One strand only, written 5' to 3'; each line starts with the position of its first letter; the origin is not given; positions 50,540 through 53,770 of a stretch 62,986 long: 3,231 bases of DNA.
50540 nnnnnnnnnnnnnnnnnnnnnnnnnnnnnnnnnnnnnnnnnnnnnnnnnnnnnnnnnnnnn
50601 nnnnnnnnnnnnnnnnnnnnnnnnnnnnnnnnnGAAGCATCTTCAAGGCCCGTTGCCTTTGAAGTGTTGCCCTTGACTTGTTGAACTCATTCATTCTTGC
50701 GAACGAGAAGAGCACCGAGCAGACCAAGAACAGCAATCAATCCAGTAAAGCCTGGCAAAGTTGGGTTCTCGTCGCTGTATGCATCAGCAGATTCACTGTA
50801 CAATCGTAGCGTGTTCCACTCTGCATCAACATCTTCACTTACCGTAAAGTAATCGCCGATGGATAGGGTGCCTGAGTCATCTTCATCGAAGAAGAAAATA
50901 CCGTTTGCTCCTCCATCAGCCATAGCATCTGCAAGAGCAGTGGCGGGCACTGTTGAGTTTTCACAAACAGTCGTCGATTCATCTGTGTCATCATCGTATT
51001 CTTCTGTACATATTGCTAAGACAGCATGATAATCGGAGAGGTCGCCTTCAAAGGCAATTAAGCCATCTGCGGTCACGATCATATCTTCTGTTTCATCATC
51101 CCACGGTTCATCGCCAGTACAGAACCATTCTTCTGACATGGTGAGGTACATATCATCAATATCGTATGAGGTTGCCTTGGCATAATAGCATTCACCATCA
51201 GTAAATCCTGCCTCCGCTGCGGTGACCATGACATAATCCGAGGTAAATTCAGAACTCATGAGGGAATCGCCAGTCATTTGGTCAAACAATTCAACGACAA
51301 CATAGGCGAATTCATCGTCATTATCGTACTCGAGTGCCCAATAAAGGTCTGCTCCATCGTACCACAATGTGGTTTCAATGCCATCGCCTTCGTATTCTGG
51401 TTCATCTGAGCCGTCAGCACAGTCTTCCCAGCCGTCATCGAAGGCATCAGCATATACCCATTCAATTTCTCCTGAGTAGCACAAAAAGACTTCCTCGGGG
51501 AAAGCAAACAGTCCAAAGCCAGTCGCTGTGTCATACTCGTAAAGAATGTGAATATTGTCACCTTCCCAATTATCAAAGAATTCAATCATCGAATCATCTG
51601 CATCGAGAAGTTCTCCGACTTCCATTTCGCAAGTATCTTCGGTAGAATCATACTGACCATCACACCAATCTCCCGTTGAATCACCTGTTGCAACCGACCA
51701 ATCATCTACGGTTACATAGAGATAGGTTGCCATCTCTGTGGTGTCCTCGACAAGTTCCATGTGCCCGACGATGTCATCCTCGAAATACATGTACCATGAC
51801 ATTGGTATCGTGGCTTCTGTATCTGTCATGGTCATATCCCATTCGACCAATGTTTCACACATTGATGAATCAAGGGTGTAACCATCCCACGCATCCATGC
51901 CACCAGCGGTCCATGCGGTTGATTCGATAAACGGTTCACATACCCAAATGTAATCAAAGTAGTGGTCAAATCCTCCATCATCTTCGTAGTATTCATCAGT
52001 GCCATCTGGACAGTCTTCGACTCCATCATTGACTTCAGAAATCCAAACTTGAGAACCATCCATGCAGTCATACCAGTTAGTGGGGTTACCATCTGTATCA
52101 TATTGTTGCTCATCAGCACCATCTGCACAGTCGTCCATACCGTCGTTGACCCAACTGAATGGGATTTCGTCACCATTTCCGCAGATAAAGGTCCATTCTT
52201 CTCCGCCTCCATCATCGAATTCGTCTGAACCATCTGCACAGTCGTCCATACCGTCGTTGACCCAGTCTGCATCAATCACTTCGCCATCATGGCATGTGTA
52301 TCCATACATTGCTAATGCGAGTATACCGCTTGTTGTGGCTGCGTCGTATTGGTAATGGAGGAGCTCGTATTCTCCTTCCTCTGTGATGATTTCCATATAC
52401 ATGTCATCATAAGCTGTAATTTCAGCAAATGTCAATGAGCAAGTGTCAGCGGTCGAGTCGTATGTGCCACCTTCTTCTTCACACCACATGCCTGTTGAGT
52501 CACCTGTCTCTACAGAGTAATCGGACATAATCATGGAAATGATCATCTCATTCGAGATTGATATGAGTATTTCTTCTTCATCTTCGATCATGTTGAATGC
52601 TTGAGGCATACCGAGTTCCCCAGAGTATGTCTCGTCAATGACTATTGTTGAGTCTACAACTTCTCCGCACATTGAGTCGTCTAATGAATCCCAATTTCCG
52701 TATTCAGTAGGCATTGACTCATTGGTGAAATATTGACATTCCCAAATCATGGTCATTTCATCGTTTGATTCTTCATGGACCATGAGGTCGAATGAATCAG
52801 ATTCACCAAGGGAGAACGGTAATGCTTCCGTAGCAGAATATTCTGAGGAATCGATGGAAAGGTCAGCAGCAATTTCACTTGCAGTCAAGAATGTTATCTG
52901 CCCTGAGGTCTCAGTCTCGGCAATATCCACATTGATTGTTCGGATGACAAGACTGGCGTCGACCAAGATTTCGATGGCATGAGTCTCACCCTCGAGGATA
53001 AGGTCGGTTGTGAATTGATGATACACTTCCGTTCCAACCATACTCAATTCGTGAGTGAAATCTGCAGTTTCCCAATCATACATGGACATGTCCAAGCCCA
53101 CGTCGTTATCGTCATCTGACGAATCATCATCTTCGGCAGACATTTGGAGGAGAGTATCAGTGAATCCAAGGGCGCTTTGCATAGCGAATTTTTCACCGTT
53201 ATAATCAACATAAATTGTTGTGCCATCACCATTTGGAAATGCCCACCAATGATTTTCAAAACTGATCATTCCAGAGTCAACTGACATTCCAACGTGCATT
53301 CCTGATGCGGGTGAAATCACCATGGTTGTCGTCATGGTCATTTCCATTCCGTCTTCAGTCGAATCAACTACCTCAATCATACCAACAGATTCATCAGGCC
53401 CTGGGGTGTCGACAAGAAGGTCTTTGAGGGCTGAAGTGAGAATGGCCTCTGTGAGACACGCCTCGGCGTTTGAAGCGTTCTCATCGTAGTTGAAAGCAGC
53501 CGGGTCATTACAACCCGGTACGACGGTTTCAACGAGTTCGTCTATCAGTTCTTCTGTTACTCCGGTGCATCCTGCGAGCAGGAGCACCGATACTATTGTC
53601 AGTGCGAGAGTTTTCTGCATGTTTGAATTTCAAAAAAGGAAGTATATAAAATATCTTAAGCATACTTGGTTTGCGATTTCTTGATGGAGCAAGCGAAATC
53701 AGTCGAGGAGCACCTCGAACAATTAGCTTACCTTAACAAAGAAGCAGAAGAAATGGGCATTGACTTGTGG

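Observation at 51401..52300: Four minimal LDL-receptor class A-like repeats keeping only the C2-C5 disulfide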

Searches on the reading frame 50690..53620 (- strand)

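Call 4: search_protein_families(library=pfam, proteins=[window:50690-53620:-], max_evalue=10)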
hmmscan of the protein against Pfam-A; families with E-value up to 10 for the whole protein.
window:50690-53620:- (977 aa): 4 families
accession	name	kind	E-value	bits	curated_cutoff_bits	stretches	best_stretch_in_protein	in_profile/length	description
PF00057.23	Ldl_recept_a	-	3.8e-13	49.9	24.1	4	441-467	8-34/37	Low-density lipoprotein receptor domain class A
PF18204.6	PGF-CTERM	-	0.0055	17.1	18.8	1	956-975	2-22/23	PGF-CTERM motif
PF12999.12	PRKCSH-like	-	0.069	13.4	34.9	2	447-506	45-112/176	Glucosidase II beta subunit-like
PF25241.1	LDLRAD1_C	-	0.35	11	29.2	0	486-504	21-39/40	LDLRAD1-like, C-terminal domain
